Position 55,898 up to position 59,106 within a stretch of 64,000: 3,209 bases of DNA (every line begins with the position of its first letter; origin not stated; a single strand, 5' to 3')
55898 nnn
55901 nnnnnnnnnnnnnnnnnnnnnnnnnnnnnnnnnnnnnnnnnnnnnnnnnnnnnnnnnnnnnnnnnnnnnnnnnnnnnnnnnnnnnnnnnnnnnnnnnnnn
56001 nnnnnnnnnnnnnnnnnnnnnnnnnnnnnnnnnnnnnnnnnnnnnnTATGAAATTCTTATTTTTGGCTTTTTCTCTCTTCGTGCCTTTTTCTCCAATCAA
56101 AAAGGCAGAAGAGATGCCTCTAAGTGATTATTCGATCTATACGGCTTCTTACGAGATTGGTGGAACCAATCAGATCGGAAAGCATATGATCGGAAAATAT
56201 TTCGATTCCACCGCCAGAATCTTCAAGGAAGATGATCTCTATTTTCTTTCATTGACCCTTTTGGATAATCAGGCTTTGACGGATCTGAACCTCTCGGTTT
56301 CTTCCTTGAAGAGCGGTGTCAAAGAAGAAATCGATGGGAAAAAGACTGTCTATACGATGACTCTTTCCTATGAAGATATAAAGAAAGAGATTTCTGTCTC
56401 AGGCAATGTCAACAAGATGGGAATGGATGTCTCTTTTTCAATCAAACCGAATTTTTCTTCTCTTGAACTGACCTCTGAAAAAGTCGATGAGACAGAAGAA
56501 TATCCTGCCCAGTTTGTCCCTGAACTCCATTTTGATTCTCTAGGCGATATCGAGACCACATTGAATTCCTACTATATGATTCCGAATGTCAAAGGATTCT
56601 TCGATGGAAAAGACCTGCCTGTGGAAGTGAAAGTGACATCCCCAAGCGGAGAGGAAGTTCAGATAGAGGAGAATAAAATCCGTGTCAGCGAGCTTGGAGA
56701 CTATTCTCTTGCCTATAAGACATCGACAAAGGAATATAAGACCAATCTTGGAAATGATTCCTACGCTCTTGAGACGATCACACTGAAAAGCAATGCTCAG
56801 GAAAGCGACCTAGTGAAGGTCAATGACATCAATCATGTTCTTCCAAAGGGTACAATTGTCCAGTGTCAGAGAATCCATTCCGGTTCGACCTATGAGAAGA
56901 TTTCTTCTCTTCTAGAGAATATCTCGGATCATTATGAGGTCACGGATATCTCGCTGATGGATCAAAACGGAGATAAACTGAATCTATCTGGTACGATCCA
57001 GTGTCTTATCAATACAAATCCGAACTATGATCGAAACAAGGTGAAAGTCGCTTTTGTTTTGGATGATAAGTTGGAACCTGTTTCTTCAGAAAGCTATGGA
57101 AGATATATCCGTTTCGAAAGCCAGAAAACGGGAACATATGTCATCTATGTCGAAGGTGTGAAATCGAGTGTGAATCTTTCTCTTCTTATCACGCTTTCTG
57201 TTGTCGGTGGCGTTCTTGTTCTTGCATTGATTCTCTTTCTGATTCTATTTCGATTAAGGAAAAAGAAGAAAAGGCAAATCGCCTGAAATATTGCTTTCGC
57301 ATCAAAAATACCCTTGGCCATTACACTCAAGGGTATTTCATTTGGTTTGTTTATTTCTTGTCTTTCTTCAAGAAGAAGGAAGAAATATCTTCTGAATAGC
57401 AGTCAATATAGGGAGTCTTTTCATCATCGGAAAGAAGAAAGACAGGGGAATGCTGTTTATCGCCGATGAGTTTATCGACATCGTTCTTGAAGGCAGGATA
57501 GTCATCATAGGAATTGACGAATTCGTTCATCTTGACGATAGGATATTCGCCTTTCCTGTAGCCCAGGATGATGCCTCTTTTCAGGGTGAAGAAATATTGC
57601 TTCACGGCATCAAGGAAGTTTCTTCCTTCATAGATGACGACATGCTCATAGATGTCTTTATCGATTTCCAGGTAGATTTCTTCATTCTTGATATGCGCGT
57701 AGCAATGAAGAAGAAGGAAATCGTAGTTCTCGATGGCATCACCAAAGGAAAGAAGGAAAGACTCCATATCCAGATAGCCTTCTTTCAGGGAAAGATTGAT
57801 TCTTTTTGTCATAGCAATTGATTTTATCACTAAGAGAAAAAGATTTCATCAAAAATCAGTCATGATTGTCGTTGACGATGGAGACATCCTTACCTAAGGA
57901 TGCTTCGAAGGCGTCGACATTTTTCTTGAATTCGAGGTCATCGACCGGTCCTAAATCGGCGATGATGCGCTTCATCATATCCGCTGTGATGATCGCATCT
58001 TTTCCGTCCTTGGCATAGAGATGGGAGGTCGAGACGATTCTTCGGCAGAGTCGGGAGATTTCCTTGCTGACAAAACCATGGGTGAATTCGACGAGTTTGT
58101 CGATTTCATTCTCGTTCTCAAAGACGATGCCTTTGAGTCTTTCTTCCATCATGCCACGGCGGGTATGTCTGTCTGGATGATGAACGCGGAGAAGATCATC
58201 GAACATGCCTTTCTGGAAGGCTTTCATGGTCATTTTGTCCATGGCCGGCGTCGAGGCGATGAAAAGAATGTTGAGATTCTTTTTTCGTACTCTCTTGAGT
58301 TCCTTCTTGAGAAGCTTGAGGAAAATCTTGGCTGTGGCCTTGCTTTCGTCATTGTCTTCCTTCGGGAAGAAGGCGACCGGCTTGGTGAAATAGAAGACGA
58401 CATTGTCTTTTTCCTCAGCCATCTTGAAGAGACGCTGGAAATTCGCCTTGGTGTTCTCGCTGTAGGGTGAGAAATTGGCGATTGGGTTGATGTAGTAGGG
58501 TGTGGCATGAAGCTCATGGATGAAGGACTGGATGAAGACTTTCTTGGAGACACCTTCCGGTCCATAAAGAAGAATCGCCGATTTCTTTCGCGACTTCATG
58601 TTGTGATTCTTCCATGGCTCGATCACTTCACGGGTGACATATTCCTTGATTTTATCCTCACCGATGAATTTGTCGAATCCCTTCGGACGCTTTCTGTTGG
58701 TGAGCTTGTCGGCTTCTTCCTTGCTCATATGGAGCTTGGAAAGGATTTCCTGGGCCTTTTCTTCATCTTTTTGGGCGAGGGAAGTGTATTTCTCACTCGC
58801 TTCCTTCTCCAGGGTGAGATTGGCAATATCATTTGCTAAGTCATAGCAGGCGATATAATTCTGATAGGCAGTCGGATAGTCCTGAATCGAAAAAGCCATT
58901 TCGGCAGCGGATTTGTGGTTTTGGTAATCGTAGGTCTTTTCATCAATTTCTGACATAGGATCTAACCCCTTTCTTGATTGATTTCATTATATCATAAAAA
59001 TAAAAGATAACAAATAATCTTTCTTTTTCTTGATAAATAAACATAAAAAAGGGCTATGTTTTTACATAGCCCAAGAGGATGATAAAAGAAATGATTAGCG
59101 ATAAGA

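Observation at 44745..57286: Five-gene operon: two paralogous NBD-fused MacB/FtsX-type ABC proteins plus three large surface proteins. This is the main candidate for an undescribed envelope machine.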

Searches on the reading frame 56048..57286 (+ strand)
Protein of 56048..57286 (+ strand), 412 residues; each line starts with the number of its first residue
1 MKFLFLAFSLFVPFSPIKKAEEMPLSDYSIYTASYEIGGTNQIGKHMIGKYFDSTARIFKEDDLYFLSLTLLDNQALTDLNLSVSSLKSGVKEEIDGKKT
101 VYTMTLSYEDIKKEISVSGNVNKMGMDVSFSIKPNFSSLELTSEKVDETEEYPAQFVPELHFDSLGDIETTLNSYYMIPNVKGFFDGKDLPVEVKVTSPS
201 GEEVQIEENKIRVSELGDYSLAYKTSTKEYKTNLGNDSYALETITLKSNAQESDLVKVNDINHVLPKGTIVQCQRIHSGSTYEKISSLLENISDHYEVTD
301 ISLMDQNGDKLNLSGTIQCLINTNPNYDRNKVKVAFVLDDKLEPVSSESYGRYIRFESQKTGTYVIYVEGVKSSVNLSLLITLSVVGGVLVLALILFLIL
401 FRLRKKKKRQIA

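Call 4: search_protein_families(library=pfam, proteins=[window:56048-57286:+], max_evalue=0.01)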
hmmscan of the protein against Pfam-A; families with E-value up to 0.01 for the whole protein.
window:56048-57286:+ (412 aa): 1 family
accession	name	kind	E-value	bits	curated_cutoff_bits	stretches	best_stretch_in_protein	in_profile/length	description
PF05031.18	NEAT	-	1.9e-06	28.8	32.8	1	30-137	7-118/119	Iron Transport-associated domain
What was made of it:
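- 56048..57286 (+): g5: signal peptide, NEAT-fold domain (residues about 28-145; Met47 = 56186-56188, Met124 = 56417-56419), two Ig-like domains, C-terminal TM anchor with basic tail. Pfam NEAT 28.8 bits (call 4).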

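Call 5: search_protein_families(library=ncbifam, proteins=[window:56048-57286:+], max_evalue=0.01)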
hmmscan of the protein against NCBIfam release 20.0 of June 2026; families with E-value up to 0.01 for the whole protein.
window:56048-57286:+ (412 aa): 0 families

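Call 33: find_homologous_proteins(query=window:56048-57286:+, max_evalue=0.001)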
Query window:56048-57286:+ (412 aa): 58 proteins with E <= 0.001 among 7445 candidates.
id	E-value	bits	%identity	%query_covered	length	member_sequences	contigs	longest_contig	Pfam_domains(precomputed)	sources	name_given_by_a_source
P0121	4.0e-253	857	96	100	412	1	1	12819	PF05031.19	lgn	-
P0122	1.5e-252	856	97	100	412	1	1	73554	PF05031.19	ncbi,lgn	-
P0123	5.6e-249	844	95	100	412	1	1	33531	PF05031.19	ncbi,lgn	-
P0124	1.6e-247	839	94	100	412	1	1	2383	-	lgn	-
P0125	1.9e-247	839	100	95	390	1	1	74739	PF05031.19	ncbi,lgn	-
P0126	9.5e-242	820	97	95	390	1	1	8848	PF05031.19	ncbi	-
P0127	1.6e-239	813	96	95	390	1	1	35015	PF05031.19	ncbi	-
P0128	2.0e-237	806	95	95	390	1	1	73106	PF05031.19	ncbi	-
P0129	4.6e-237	805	95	95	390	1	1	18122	PF05031.19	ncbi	-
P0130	1.1e-234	797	95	95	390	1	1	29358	-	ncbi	-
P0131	3.6e-231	785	93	95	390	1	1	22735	-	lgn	-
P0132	1.6e-199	681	76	99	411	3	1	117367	PF05031.19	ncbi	-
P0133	8.8e-198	675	76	94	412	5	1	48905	-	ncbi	-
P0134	3.2e-190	650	73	96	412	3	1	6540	-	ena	-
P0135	1.1e-159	550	66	95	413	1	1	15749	-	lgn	-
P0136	2.2e-159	549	62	100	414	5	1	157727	PF05031.19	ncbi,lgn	-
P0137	1.1e-157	543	59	99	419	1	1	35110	PF05031.19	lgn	-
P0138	2.8e-157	542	60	99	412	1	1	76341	PF05031.19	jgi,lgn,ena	jgi:hypothetical protein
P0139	9.5e-153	527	59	99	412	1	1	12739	PF05031.19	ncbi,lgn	-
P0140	1.2e-152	527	59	99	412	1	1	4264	PF05031.19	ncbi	-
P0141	5.3e-152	525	59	99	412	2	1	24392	PF05031.19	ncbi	-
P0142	7.1e-152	524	59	99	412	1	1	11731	PF05031.19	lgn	-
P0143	5.9e-151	521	59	99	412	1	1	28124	PF05031.19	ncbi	-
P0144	1.7e-150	520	58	99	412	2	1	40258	PF05031.19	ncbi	-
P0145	7.6e-150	518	58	99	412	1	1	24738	PF05031.19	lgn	-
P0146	1.3e-147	510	57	100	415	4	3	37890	PF05031.19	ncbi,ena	-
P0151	1.0e-140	487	57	100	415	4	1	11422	PF05031.19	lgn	-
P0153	3.7e-135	469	54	92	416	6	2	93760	-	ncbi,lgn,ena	-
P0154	5.6e-111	390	48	96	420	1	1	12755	PF05031.19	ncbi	-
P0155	3.2e-105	371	46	93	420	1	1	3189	PF05031.19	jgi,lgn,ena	jgi:hypothetical protein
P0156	2.2e-102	361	46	92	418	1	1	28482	PF05031.19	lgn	-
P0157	1.2e-91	326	42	97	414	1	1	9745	PF05031.19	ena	-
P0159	1.4e-91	326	41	99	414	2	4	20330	PF05031.19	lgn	-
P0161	1.5e-91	326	44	90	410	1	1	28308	PF05031.19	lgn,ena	-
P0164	2.7e-90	322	41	97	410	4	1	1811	PF05031.19,PF06180.17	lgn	-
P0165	3.5e-90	321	41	99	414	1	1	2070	PF05031.19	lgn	-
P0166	5.2e-90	321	42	90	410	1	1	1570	PF05031.19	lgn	-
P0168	1.0e-89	320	41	92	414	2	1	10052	PF05031.19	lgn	-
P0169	1.4e-89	319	41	99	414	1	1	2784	PF05031.19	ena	-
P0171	1.9e-89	319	41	92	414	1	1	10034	PF05031.19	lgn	-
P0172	7.2e-89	317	40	99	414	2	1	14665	PF05031.19,PF06180.17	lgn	-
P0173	9.4e-89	316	41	92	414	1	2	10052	PF05031.19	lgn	-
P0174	1.1e-88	316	41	99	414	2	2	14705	PF05031.19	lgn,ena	-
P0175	1.2e-88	316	41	96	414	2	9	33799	PF05031.19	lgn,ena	-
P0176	2.0e-88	315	40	99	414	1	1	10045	PF05031.19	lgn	-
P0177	2.9e-88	315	44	83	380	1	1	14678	PF05031.19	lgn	-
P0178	5.6e-84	301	40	92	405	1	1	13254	PF05031.19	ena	-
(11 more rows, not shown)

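Call 35: search_solved_structures(query=A3, max_evalue=1, show_alignments=4)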
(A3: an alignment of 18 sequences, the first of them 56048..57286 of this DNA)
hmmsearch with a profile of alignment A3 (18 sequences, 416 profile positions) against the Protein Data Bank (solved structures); distinct sequences matched with E-value up to 1: 0.
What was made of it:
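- On NEAT domain (PF05031) haem-binding proteins: The NEAT profile finds no PDB sequence (call 35).
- The window NEAT hit is below Pfam's threshold, and the NEAT profile finds no PDB sequence (call 35).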

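Call 48: predict_structure(alignment_id=A3)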
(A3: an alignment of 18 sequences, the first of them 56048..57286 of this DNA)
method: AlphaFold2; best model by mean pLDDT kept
length: 412 residues; sequences in the alignment: 18
mean_pLDDT: 86.0   pTM: 0.72
mean pLDDT of the five models: 86.0, 85.8, 84.3, 84.2, 80.2
residues with pLDDT >= 90: 223; 70-90: 144; 50-70: 22; < 50: 23
segments of 3 or more residues with pLDDT < 50: 1-6, 8-22
pLDDT, mean of each block of 10 residues (from residue 1): 44 35 75 92 85 93 93 83 91 90 93 90 77 91 90 94 90 89 94 96 92 95 95 94 93 88 86 91 90 89 89 90 89 92 92 91 91 58 83 89 70 50
secondary structure, 60 per line:
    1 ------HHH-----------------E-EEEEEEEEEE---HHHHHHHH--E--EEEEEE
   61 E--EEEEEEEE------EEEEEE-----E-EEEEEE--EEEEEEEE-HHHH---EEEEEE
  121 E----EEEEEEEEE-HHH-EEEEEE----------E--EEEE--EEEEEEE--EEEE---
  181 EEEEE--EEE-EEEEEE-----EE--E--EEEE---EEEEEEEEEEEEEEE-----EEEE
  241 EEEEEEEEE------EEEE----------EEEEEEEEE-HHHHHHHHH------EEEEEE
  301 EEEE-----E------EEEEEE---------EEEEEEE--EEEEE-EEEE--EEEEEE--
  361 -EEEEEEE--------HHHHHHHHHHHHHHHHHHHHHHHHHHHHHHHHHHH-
elements in order: E29-38 H42-49 E55-61 E64-71 E78-83 E91-96 E99-106 H108-111 E115-121 E126-134 E140-145 E159-162 E165-171 E174-177 E181-185 E188-190 E192-197 E210-213 E217-231 E237-249 E256-259 E270-278 H280-288 E295-304 E317-322 E332-338 E341-345 E347-350 E353-358 E362-368 H377-411
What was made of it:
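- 56048..57286 (+): AF2 pLDDT 86 (call 48).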

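Call 51: fold_search(model_id=the predicted structure, library=pdb)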
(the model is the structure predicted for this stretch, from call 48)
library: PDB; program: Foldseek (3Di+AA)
matches with E <= 10: 1564; with E <= 0.001: 10
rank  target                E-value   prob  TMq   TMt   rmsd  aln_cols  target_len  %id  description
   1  5vmm_F                1.2e-04  1.00  0.23  0.29  21.3       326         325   11  Staphylococcus aureus IsdB bound to human hemoglobin (released 2017-11-15)
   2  7pcq_E                1.5e-04  1.00  0.24  0.29  21.7       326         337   11  Human carboxyhemoglobin bound to Staphylococcus aureus hemophore IsdB - 1:1 complex (released 2022-04-13)
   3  9s3p_F                1.6e-04  1.00  0.22  0.27  21.4       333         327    8  Human carboxyhemoglobin bound to Staphylococcus aureus IsdH-N2N3 - 3IsdH(alpha2beta):Hbtet complex (released 2025-11-12)
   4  7pcf_E                5.3e-04  1.00  0.22  0.27  21.3       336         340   11  Human methemoglobin bound to Staphylococcus aureus hemophore IsdB (released 2022-04-13)
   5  5vmm_E                5.3e-04  1.00  0.22  0.28  20.9       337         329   12  Staphylococcus aureus IsdB bound to human hemoglobin (released 2017-11-15)
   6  4ij2_F                5.3e-04  1.00  0.21  0.27  21.0       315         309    8  Human methemoglobin in complex with the second and third NEAT domains of IsdH from Staphylococcus aureus (released 2013-12-25)
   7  7pcf_F                6.8e-04  1.00  0.21  0.25  22.2       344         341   10  Human methemoglobin bound to Staphylococcus aureus hemophore IsdB (released 2022-04-13)
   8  4myp_A                7.1e-04  1.00  0.23  0.68   4.2       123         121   19  Structure of the central NEAT domain, N2, of the listerial Hbp2 protein complexed with heme (released 2014-10-22)
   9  8f2n_H                8.6e-04  1.00  0.17  0.17  17.4       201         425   10  Phi-29 partially-expanded fiberless prohead (released 2023-11-15)
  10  3sik_A                9.5e-04  1.00  0.23  0.65   3.7       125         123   13  Crystal structure of the Bacillus anthracis hemophore IsdX1 complexed with heme (released 2012-05-02)
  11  2xy2                  1.0e-03  0.99  0.15  0.30  16.5       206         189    9  CRYSTAL STRUCTURE OF NCAM2 IG1-2 (released 2011-02-23)
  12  3b43                  1.1e-03  0.77  0.15  0.11  37.4       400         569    9  I-band fragment I65-I70 from titin (released 2008-01-22)
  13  9s3p_G                1.3e-03  1.00  0.23  0.28  21.6       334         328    7  Human carboxyhemoglobin bound to Staphylococcus aureus IsdH-N2N3 - 3IsdH(alpha2beta):Hbtet complex (released 2025-11-12)
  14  6eg1_B                1.6e-03  0.89  0.15  0.20  24.1       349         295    8  Crystal structure of Dpr2 Ig1-Ig2 in complex with DIP-Theta Ig1-Ig3 (released 2018-11-28)
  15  8f2n_E                1.8e-03  0.99  0.17  0.17  17.3       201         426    9  Phi-29 partially-expanded fiberless prohead (released 2023-11-15)
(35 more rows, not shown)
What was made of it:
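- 56048..57286 (+): Foldseek NEAT domains, TM 0.60-0.71 (call 51).
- On NEAT domain (PF05031) haem-binding proteins: Foldseek hits: IsdX2-N5 TM 0.71, Hbp2-N2 0.68, IsdX1 0.65, Shp 0.60, and IsdA, IsdC and Hal, all at probability 1.0 (call 51).
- Checked: The NEAT hit of the window copy is below Pfam's cut-off (28.8 versus 32.8 bits), but the fold is supported by structure prediction (calls 48, 51).
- g5 has a NEAT fold (calls 48, 51).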

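Call 66: find_encoding_contigs(protein=P0175, flank=10000, max_places=2)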
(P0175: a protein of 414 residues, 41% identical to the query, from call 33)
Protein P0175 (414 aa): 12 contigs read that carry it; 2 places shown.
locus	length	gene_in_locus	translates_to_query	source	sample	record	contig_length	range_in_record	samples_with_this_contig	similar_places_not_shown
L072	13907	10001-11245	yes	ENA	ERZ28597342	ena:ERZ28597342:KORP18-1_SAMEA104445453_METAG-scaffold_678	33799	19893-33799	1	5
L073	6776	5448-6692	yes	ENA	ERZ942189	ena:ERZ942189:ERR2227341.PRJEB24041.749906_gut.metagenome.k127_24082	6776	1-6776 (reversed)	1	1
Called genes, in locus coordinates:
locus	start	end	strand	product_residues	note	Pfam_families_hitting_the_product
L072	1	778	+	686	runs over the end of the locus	PF00005:ABC_tran, PF02463:SMC_N, PF13304:AAA_21 (faint)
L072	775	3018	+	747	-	PF00005:ABC_tran, PF02463:SMC_N (faint)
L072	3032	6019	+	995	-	PF09479:Flg_new (weak), PF13306:LRR_5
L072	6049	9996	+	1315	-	PF09479:Flg_new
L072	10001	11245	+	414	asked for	PF05031:NEAT (weak)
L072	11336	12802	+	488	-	PF09820:AAA-ATPase_like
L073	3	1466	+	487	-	?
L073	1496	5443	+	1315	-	PF09479:Flg_new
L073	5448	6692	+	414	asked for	PF05031:NEAT (weak)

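Call 67: find_encoding_contigs(protein=P0153, flank=10000, max_places=1)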
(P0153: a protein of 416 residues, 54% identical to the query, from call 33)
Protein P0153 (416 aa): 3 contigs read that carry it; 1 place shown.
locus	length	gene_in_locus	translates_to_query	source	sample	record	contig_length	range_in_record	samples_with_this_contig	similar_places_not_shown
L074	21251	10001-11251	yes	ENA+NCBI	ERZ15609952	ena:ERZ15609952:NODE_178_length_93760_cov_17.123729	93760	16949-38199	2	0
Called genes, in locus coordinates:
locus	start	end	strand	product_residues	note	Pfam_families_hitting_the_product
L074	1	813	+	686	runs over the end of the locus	PF00005:ABC_tran, PF02463:SMC_N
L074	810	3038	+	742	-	PF00005:ABC_tran, PF02463:SMC_N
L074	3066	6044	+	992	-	PF09479:Flg_new (faint), PF13306:LRR_5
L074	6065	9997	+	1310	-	PF09479:Flg_new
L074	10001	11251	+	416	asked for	-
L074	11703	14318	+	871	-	-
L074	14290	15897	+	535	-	-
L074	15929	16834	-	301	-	-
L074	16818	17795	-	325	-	PF00149:Metallophos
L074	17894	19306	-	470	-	PF00005:ABC_tran, PF08352:oligo_HPY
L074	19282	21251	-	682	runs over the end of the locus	PF00005:ABC_tran, PF13304:AAA_21 (weak), PF08352:oligo_HPY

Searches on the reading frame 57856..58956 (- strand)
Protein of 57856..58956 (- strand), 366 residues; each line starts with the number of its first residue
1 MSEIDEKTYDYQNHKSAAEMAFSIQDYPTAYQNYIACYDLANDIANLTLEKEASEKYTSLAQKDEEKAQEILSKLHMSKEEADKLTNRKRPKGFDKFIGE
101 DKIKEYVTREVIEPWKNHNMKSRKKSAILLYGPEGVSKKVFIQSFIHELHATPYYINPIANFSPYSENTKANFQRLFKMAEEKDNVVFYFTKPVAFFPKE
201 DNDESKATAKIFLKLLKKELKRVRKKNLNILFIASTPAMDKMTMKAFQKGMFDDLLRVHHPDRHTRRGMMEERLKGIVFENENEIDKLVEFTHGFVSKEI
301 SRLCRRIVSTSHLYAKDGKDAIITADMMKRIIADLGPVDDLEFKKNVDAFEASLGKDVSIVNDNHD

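Call 12: search_protein_families(library=pfam, proteins=[window:57856-58956:-], max_evalue=0.001)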
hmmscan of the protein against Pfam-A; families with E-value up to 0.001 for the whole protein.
window:57856-58956:- (366 aa): 1 family
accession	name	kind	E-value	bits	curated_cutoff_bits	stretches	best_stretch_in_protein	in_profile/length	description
PF00004.35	AAA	-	1.4e-08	35.7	21.2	1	128-255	1-126/131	ATPase family associated with various cellular activities (AAA)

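Call 73: search_protein_families(library=padloc, proteins=[window:57856-58956:-], max_evalue=0.001)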
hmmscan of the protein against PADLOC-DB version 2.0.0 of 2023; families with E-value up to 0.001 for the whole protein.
window:57856-58956:- (366 aa): 2 families
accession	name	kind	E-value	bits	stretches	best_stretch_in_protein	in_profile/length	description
PDLC02196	IetA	-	2.6e-07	28.4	0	252-316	243-306/374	-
PDLC04232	IetA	-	0.00019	19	1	55-189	43-180/330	-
